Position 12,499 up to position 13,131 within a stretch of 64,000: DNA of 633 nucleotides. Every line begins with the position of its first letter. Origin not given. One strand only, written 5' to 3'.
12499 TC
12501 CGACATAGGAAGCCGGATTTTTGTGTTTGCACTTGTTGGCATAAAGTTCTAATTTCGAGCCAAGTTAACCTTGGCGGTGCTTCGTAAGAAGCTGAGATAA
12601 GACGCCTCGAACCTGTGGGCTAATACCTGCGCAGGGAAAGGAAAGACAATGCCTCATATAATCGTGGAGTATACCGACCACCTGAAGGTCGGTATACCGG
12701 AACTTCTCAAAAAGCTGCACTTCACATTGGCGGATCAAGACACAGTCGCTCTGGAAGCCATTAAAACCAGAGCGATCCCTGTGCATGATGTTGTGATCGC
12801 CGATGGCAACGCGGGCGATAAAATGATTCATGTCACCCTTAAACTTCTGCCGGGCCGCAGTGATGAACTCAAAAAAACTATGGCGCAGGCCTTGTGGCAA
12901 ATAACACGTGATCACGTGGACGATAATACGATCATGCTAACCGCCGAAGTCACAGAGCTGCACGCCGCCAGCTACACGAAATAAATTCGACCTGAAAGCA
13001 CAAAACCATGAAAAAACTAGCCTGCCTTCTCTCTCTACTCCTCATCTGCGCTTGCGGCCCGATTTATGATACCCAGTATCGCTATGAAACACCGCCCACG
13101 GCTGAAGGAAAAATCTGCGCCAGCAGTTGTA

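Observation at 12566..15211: TPP riboswitch controls a CHMI-type tautomerase and a Cys-rich lipoprotein ahead of thiC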

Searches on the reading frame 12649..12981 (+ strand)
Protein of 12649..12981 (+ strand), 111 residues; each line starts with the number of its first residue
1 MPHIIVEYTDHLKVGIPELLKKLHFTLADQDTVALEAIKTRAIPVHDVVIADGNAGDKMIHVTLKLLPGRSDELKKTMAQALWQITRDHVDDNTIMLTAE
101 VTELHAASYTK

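Call 4: search_protein_families(library=pfam, proteins=[window:12649-12981:+], max_evalue=0.01)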
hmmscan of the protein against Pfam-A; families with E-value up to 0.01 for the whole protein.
window:12649-12981:+ (111 aa): 1 family
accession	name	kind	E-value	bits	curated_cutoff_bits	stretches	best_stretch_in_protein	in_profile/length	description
PF02962.20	CHMI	-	9.1e-22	78.2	26.5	1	2-108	1-113/124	5-carboxymethyl-2-hydroxymuconate isomerase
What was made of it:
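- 12649..12984 (+): X: a 111-aa Pro-1 tautomerase with the CHMI fold, from a short branch of the CHMI family found in Micavibrio-like alphaproteobacterial MAGs. PF02962 at 78.2 bits (call 4).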

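Call 5: search_protein_families(library=ncbifam, proteins=[window:12649-12981:+], max_evalue=0.01)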
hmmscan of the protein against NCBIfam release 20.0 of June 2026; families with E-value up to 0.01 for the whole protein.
window:12649-12981:+ (111 aa): 1 family
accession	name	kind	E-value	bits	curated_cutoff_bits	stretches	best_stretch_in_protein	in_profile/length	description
NF011605.0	PRK15031.1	equivalog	2.2e-11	44.3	215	1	1-105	1-111/126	5-carboxymethyl-2-hydroxymuconate Delta-isomerase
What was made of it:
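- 12649..12984 (+): NF011605 equivalog at 44 against a cut-off of 215 (call 5).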

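Call 6: find_homologous_proteins(query=window:12649-12981:+, max_evalue=0.001)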
Query window:12649-12981:+ (111 aa): 152 proteins with E <= 0.001 among 152 candidates; the best 120 are listed.
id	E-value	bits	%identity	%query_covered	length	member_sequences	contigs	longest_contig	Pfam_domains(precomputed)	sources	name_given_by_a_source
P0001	2.0e-65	235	100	100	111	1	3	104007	PF02962.21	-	-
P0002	9.2e-47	175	75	100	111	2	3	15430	PF02962.21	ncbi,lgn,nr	ncbi:MAG: hypothetical protein LRY54_03020 [Alphaproteobacteria bacterium]|nr:hypothetical protein [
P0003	4.7e-43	163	69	100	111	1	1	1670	PF02962.21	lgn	-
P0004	6.1e-41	157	73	90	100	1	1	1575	PF02962.21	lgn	-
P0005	1.2e-39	152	66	100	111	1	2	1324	PF02962.21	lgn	-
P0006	8.0e-37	143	61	100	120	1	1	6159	PF02962.21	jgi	jgi:5-carboxymethyl-2-hydroxymuconate isomerase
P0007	2.9e-36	142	60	100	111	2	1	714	PF02962.21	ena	-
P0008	7.5e-36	140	61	100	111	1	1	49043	PF02962.21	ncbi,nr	ncbi:MAG: hypothetical protein IT559_04770 [Alphaproteobacteria bacterium]|nr:hypothetical protein [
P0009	1.4e-34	136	62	100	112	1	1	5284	PF02962.21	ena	-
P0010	1.6e-34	136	61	100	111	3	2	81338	PF02962.21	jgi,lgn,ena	jgi:5-carboxymethyl-2-hydroxymuconate isomerase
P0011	2.5e-34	135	59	100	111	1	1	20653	PF02962.21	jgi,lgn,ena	-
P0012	3.4e-34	135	59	100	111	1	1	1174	PF02962.21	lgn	-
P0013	5.8e-34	134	60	100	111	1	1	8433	PF02962.21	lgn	-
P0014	6.1e-34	134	58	100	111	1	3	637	PF02962.21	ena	-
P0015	1.3e-33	133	63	100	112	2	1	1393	PF02962.21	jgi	-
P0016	2.3e-33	132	62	100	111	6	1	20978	PF02962.21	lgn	-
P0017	2.4e-33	132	60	100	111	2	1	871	PF02962.21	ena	-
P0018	2.4e-33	132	59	100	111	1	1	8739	PF02962.21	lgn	-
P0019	2.6e-33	132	61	100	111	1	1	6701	PF02962.21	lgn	-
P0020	6.7e-33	131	59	100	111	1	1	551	PF02962.21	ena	-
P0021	2.4e-32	129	59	100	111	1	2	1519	PF02962.21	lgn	-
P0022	4.8e-32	128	60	100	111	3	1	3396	PF02962.21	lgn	-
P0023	7.3e-32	127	60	100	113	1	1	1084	PF02962.21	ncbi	-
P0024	8.0e-32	127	59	100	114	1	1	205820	PF02962.21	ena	-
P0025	8.5e-32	127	58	100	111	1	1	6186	PF02962.21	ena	-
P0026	2.3e-31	126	58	100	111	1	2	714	PF02962.21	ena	-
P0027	4.7e-31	125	59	100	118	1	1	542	PF02962.21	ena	-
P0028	6.2e-31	124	60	95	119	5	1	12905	PF02962.21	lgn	-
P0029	7.0e-31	124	59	100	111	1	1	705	PF02962.21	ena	-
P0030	7.9e-31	124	57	100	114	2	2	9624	PF02962.21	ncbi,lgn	-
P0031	8.1e-31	124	59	100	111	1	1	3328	PF02962.21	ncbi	-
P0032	1.2e-30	124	55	100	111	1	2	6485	PF02962.21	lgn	-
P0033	1.3e-30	123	57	100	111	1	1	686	PF02962.21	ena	-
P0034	1.4e-30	123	59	100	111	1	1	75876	PF02962.21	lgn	-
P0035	1.5e-30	123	58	100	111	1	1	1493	PF02962.21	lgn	-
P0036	2.4e-30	123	60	100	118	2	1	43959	PF02962.21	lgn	-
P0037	2.4e-30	123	59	100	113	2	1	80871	PF02962.21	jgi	jgi:5-carboxymethyl-2-hydroxymuconate isomerase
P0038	3.0e-30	122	57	100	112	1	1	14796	PF02962.21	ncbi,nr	ncbi:MAG: 5-carboxymethyl-2-hydroxymuconate Delta-isomerase [Micavibrio sp.]|nr:5-carboxymethyl-2-hy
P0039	7.8e-30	121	58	100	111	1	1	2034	PF02962.21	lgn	-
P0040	1.4e-29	120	58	100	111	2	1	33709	PF02962.21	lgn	-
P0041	1.8e-29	120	57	100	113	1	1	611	PF02962.21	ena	-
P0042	1.9e-29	120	58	100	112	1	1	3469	PF02962.21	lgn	-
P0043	2.0e-29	120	60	100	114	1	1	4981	PF02962.21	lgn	-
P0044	3.6e-29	119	56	100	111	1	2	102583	PF02962.21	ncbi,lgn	-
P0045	4.0e-29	119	55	100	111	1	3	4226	PF02962.21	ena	-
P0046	4.8e-29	118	54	100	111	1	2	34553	PF02962.21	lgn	-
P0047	1.1e-28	117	57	100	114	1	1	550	PF02962.21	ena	-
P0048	1.4e-28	117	56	100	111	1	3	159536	PF02962.21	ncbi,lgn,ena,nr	ncbi:MAG: hypothetical protein KDJ35_04275 [Alphaproteobacteria bacterium]|nr:hypothetical protein [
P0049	1.5e-28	117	57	100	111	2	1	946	PF02962.21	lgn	-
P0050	1.7e-28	117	56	100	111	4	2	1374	PF02962.21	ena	-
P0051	2.2e-28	116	59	99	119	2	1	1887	PF02962.21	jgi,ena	-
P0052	2.3e-28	116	58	100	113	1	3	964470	PF02962.21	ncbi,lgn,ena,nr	ncbi:MAG: hypothetical protein H6861_03885 [Rhodospirillales bacterium]|nr:hypothetical protein [Rho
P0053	3.0e-28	116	55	100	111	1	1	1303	PF02962.21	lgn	-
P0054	4.0e-28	115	54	100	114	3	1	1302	PF02962.21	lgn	-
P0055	4.3e-28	115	56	100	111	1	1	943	PF02962.21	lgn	-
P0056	5.2e-28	115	55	100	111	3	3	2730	PF02962.21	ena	-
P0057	6.6e-28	115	57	100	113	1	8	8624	PF02962.21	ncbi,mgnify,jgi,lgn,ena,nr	ncbi:MAG: 5-carboxymethyl-2-hydroxymuconate isomerase [Rhodospirillales bacterium]|mgnify:CR=1 FL=1|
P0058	8.5e-28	114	54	100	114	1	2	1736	PF02962.21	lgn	-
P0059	9.1e-28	114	56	100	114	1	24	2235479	PF02962.21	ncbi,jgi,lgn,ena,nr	ncbi:MAG TPA: 5-carboxymethyl-2-hydroxymuconate Delta-isomerase [Alphaproteobacteria bacterium]|nr:5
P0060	9.3e-28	114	52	100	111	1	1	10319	PF02962.21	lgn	-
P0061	1.5e-27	114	54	100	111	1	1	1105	PF02962.21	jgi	-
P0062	1.7e-27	113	56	100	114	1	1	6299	PF02962.21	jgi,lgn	jgi:5-carboxymethyl-2-hydroxymuconate isomerase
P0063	2.2e-27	113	54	100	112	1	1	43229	PF02962.21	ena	-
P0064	2.4e-27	113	54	100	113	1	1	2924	PF02962.21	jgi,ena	-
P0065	2.4e-27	113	56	100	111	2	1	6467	PF02962.21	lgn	-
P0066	3.7e-27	112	55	100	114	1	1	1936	PF02962.21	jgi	-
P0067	3.7e-27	112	53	100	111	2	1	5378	PF02962.21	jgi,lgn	jgi:5-carboxymethyl-2-hydroxymuconate isomerase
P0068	4.8e-27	112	54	100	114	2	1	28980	PF02962.21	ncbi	-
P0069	4.8e-27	112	52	100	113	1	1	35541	PF02962.21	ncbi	-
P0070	5.3e-27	112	54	100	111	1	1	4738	PF02962.21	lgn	-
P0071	1.3e-26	111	55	100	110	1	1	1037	PF02962.21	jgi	-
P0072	2.0e-26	110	55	100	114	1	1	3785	PF02962.21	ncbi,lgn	ncbi:MAG: hypothetical protein AAF182_04160 [Pseudomonadota bacterium]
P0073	2.9e-26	109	53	100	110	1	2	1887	PF02962.21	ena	-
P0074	3.1e-26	109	53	100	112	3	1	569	PF02962.21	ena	-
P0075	3.9e-26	109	53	100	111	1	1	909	PF02962.21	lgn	-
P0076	4.7e-26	109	51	100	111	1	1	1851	PF02962.21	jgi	-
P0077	8.7e-26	108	51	100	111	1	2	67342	PF02962.21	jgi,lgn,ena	jgi:5-carboxymethyl-2-hydroxymuconate isomerase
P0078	2.1e-25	107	52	100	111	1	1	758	PF02962.21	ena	-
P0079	2.8e-25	106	54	100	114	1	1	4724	PF02962.21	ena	-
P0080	2.9e-25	106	54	100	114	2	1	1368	PF02962.21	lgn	-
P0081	9.2e-25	105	52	100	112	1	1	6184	PF02962.21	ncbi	ncbi:MAG: 5-carboxymethyl-2-hydroxymuconate Delta-isomerase [Alphaproteobacteria bacterium]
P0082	1.1e-24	104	52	100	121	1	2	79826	PF02962.21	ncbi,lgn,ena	-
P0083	2.3e-24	103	46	100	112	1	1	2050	PF02962.21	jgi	-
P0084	4.9e-24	102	49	100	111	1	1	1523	PF02962.21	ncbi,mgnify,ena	mgnify:CR=1 FL=1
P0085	1.9e-23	100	55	98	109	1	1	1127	PF02962.21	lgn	-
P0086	4.6e-23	99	54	98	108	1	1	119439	PF02962.21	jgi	-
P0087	8.3e-23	98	46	100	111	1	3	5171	PF02962.21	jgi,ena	-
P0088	1.7e-22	97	48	100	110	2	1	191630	PF02962.21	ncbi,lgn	ncbi:MAG: 5-carboxymethyl-2-hydroxymuconate Delta-isomerase [Alphaproteobacteria bacterium]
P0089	4.8e-22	96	45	100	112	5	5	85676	PF02962.21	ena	-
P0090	9.6e-22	95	49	100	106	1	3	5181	PF02962.21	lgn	-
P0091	2.2e-21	94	52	100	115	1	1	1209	PF02962.21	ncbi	-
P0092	2.3e-21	94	46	100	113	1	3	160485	PF02962.21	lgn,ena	-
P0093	4.2e-21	93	44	100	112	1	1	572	PF02962.21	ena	-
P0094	4.4e-21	93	50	100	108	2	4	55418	PF02962.21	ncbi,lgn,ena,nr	ncbi:MAG: hypothetical protein HRT94_06120 [Alphaproteobacteria bacterium]|nr:hypothetical protein [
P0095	3.0e-20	90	51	98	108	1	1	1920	PF02962.21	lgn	-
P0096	1.1e-19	88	50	81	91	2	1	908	PF02962.21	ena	-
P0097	7.4e-19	86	49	100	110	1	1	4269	PF02962.21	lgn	-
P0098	1.3e-18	85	48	94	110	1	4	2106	PF02962.21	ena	-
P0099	1.5e-18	85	50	98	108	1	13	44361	PF02962.21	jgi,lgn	jgi:5-carboxymethyl-2-hydroxymuconate isomerase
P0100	5.4e-17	80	42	100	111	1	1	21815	PF02962.21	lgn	-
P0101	1.4e-16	78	44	100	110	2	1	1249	PF02962.21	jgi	jgi:5-carboxymethyl-2-hydroxymuconate isomerase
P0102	2.8e-16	77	40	100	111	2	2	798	PF02962.21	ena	-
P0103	1.5e-15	75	46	97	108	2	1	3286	PF02962.21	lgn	-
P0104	1.9e-15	75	43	94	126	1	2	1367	PF02962.21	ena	-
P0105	2.5e-15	74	41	100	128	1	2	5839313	PF02962.21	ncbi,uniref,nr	ncbi:5-carboxymethyl-2-hydroxymuconate Delta-isomerase [Neobacillus mesonae]|uniref:5-carboxymethyl-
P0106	3.2e-15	74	49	76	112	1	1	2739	PF02962.21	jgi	jgi:5-carboxymethyl-2-hydroxymuconate isomerase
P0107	1.9e-14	72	46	81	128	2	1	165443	PF02962.21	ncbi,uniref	ncbi:5-carboxymethyl-2-hydroxymuconate Delta-isomerase [Scopulibacillus cellulosilyticus]|uniref:5-c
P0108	2.1e-14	71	42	100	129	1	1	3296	PF02962.21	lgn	-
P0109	2.6e-14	71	39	100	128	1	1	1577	PF02962.21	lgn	-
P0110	4.3e-14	70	43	81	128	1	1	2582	PF02962.21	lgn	-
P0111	4.6e-14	70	41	94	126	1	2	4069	PF02962.21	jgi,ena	jgi:5-carboxymethyl-2-hydroxymuconate isomerase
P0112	5.8e-14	70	41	94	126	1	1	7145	PF02962.21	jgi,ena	-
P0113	7.2e-14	70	41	98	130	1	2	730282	PF02962.21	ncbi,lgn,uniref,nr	ncbi:5-carboxymethyl-2-hydroxymuconate isomerase [Bacillus oleivorans]|uniref:5-carboxymethyl-2-hydr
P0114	1.4e-13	69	40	100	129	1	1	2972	PF02962.21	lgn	-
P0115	2.6e-13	68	38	99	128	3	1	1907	PF02962.21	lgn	-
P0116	3.7e-13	67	38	100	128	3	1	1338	PF02962.21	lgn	-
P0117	4.7e-13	67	44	81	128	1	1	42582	PF02962.21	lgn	-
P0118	4.7e-13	67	37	100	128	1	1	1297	PF02962.21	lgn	-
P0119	5.0e-13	67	39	100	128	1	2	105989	PF02962.21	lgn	-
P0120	5.6e-13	67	40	94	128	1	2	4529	PF02962.21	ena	-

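Call 7: search_solved_structures(query=window:12649-12981:+, max_evalue=1, show_alignments=2)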
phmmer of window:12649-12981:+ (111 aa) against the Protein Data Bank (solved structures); distinct sequences matched with E-value up to 1: 10.
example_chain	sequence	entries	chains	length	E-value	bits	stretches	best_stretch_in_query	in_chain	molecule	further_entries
4jcu_A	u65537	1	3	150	5.3e-14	55.6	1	1-107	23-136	5-carboxymethyl-2-hydroxymuconate isomerase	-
1otg_A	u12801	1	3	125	4.1e-08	36.6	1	2-106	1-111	5-CARBOXYMETHYL-2-HYDROXYMUCONATE ISOMERASE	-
3e6q_A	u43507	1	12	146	0.0061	20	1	1-111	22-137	putative 5-carboxymethyl-2-hydroxymuconate isomerase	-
2y3w_A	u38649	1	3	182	0.027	18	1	49-87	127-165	SPINDLE ASSEMBLY ABNORMAL PROTEIN 6 HOMOLOG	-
4nwp_E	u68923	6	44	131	0.25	14.9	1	1-111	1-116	Uncharacterized protein | DARP14 - Subunit B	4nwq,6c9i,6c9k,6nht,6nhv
6vvw_A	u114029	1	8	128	0.34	14.4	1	40-93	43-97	Tautomerase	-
2y3v_A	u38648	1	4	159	0.47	14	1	49-79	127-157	SPINDLE ASSEMBLY ABNORMAL PROTEIN 6 HOMOLOG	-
2op8_A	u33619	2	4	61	0.67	13.5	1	61-93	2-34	Probable tautomerase ywhB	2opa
6vvr_A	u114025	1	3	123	0.81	13.2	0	41-85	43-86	Tautomerase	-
8vdz_E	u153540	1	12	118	0.98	13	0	2-111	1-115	Subunit B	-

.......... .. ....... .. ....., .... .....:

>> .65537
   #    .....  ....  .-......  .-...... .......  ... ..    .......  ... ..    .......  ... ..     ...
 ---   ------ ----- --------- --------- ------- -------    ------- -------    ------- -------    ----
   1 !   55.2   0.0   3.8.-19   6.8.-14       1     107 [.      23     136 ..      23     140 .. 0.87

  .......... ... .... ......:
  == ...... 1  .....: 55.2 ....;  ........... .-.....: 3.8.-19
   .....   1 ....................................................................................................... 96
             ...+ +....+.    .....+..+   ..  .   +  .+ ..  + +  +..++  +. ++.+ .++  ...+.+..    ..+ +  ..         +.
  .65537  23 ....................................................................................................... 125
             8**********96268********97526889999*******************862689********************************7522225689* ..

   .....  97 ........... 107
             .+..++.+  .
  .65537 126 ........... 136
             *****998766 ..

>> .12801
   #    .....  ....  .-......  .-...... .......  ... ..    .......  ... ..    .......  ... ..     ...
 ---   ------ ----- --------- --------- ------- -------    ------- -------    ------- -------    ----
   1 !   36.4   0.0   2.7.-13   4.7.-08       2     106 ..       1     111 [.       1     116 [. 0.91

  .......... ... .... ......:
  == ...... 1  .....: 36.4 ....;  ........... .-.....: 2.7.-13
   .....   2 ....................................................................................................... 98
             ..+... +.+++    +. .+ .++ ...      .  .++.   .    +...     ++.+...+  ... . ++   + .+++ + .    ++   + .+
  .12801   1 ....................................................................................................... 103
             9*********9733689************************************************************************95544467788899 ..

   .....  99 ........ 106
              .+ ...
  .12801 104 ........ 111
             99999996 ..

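Call 9: find_related_loci(query=A1, collection=genome_contigs, flank=4000)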
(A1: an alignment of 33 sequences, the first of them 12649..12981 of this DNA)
Query A1 (111 aa) in genome_contigs; peptide patterns used: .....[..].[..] (x = any residue, [..] = any of these).
242 stretches matched a pattern; 220 encode a relative of the query (tblastn E <= 1e-3); the best 80 are kept; 80 distinct loci.
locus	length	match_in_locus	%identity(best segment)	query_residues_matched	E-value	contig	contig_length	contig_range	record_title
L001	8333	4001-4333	61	1-111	3e-42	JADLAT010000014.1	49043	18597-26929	MAG: Alphaproteobacteria bacterium isolate SJ137 c_000000706212, whole genome shotgun sequence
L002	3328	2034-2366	59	1-111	5e-38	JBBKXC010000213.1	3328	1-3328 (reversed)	MAG: Bdellovibrionales bacterium isolate metabat_bins.215 k119_2145242, whole genome shotgun sequence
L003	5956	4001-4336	57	1-111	4e-37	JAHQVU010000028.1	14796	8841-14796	MAG: Micavibrio sp. isolate MAG.066 Posi_066-P25974, whole genome shotgun sequence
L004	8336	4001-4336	60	1-111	1e-36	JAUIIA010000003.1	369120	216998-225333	MAG: Alphaproteobacteria bacterium isolate Co_bin.236 NODE_241_length_369120_cov_1.782492, whole genome shotgun sequence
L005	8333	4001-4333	57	1-111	2e-35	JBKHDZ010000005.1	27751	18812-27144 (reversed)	MAG: Alphaproteobacteria bacterium isolate D1M04_33 NODE_529_length_27751_cov_5.021267, whole genome shotgun sequence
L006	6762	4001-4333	57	1-111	6e-35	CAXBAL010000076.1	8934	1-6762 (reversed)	MAG TPA_asm: uncultured Micavibrio sp. isolate ERR599361_binner12_Refined_56 genome assembly, contig: ERZ2772603.2534, w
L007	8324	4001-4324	59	1-106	1e-34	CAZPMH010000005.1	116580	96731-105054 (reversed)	MAG TPA_asm: uncultured Micavibrio sp. isolate SRP342821_co1_19 genome assembly, contig: NODE_94_length_116580_cov_15.07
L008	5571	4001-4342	54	1-111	1e-34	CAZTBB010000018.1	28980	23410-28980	MAG TPA_asm: uncultured Pseudobdellovibrionaceae bacterium isolate SRP342821_co1_40 genome assembly, contig: NODE_1102_l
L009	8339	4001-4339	58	1-111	7e-35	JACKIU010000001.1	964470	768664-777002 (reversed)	MAG: Rhodospirillales bacterium isolate HK-STAS-PROT-20 HK-STAS-PROT-20_1, whole genome shotgun sequence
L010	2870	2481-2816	59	1-110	8e-35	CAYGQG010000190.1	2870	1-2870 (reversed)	MAG TPA_asm: uncultured Micavibrio sp. isolate ERP117304_co3_148 genome assembly, contig: NODE_52571_length_2870_cov_8.1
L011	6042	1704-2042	57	1-111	3e-34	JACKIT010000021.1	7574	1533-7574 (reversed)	MAG: Rhodospirillales bacterium isolate HK-STAS-PROT-19 HK-STAS-PROT-19_21, whole genome shotgun sequence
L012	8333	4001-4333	56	1-111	2e-34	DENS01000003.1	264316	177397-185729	MAG TPA_asm: Micavibrio sp. UBA2638 UBA2638_contig_4368, whole genome shotgun sequence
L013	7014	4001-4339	52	1-111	3e-33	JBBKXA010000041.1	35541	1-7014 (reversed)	MAG: Bdellovibrionales bacterium isolate metabat_bins.224 k119_570386, whole genome shotgun sequence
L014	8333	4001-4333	53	1-111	5e-33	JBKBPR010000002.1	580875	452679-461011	MAG: Alphaproteobacteria bacterium isolate 21H_022.bin.7 NODE_2_length_580875_cov_6.566657, whole genome shotgun sequenc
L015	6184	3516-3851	52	1-111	2e-31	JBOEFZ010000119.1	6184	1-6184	MAG: Alphaproteobacteria bacterium isolate PBSAalp14 PBSAc_contig_6684, whole genome shotgun sequence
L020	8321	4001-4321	53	1-109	4e-28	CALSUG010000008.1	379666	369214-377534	MAG: uncultured Alphaproteobacteria bacterium isolate AC_MB29 genome assembly, contig: contig_29019_AC_MB29, whole genom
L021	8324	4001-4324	50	1-111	5e-27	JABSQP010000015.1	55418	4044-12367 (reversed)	MAG: Alphaproteobacteria bacterium isolate DT_63 DT-Micavibrionaceae-1_15, whole genome shotgun sequence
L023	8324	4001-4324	44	1-111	2e-24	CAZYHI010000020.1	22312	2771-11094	MAG TPA_asm: uncultured Micavibrio sp. isolate SRP065251_co1_49 genome assembly, contig: NODE_1653_length_22312_cov_3.75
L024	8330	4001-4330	44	1-110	1e-23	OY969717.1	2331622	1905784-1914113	MAG: uncultured Alphaproteobacteria bacterium isolate MFD03250.bin.1.16 genome assembly, chromosome: 1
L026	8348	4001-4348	41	1-109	7e-23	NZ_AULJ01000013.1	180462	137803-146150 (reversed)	Pontibacillus marinus BH030004 = DSM 16465 H514DRAFT_scaffold00007.7_C, whole genome shotgun sequence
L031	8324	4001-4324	41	1-111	1e-21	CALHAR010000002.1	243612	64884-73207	MAG: uncultured Alphaproteobacteria bacterium isolate H2_Bin_METABAT__102_1_1 genome assembly, contig: c_000000051755_pa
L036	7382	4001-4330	38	1-109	4e-20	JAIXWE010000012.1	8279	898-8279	MAG: Alphaproteobacteria bacterium isolate D4_MAG_00008 pond_D4_MAG_00008_000000000002, whole genome shotgun sequence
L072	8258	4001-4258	45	1-85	1e-15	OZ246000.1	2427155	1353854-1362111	MAG: uncultured Micavibrio sp. isolate cbe261f4-5b29-49d5-a76a-7d5a1014ef1b genome assembly, chromosome: 1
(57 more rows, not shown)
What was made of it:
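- On TenI-type thiazole tautomerase: The single genome_contigs scan had been used (call 9).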

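Call 13: find_encoding_contigs(protein=P0001, flank=10000, max_places=3)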
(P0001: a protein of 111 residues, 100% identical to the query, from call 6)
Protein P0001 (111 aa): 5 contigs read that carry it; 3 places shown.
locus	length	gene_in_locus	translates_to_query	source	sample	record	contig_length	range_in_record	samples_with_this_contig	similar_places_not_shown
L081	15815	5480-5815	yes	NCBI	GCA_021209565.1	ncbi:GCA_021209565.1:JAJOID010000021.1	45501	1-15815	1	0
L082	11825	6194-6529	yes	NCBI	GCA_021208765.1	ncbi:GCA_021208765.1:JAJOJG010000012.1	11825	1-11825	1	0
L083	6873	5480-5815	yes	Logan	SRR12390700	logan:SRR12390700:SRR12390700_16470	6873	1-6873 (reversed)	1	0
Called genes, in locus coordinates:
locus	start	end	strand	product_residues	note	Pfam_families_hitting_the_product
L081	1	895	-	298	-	?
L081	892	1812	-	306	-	-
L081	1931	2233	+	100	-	PF02036:SCP2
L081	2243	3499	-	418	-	PF03349:Toluene_X, PF13505:OMP_b-brl (faint), PF10677:DUF2490 (faint), PF13609:Porin_4 (weak)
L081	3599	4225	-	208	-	PF02630:SCO1-SenC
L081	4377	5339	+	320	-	-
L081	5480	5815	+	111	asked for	PF02962:CHMI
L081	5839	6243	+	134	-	PF27284:Aq_678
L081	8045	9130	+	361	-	-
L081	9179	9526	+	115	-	PF08274:Zn_Ribbon_YjdM, PF03831:YjdM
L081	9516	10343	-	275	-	PF00149:Metallophos, PF12850:Metallophos_2 (weak)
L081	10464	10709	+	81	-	-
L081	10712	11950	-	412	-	PF05977:MFS_3, PF07690:MFS_1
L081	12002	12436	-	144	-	PF02566:OsmC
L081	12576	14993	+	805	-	PF02737:3HCDH_N, PF00725:3HCDH, PF00378:ECH_1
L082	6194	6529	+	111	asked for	PF02962:CHMI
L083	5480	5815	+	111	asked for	PF02962:CHMI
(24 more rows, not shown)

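Call 18: find_encoding_contigs(protein=P0059, flank=10000, max_places=2)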
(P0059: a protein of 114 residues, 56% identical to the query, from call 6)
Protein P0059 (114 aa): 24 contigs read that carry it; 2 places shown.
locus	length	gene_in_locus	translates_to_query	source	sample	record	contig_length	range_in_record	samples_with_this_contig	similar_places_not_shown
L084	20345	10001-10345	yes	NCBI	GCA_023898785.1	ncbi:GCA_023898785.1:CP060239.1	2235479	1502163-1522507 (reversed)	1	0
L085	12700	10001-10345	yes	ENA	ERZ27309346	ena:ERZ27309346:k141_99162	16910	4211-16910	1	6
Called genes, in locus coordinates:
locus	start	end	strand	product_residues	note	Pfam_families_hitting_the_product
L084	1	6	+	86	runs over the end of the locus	-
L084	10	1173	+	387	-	-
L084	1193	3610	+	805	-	PF02737:3HCDH_N, PF03446:NAD_binding_2 (faint), PF00725:3HCDH, PF00378:ECH_1, PF16113:ECH_2 (weak)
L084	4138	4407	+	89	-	-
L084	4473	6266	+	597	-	PF02771:Acyl-CoA_dh_N, PF02770:Acyl-CoA_dh_M, PF00441:Acyl-CoA_dh_1, PF08028:Acyl-CoA_dh_2 (faint), PF22924:ACOX_C_alpha1 (weak), PF12806:Acyl-CoA_dh_C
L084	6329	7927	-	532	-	-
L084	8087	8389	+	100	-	PF02036:SCP2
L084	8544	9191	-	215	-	PF02630:SCO1-SenC, PF00578:AhpC-TSA (faint)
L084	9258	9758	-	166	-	-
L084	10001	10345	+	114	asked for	PF02962:CHMI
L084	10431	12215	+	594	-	PF13667:ThiC-associated, PF01964:ThiC_Rad_SAM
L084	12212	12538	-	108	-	PF14082:SduA_C (weak)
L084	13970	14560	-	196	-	-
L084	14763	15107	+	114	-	PF08274:Zn_Ribbon_YjdM, PF03831:YjdM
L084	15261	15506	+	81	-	-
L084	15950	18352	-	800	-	PF01588:tRNA_bind, PF03483:B3_4, PF03484:B5, PF17759:tRNA_synthFbeta, PF03147:FDX-ACB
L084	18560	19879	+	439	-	PF01471:PG_binding_1 (weak)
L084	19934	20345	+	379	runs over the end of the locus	-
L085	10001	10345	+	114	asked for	PF02962:CHMI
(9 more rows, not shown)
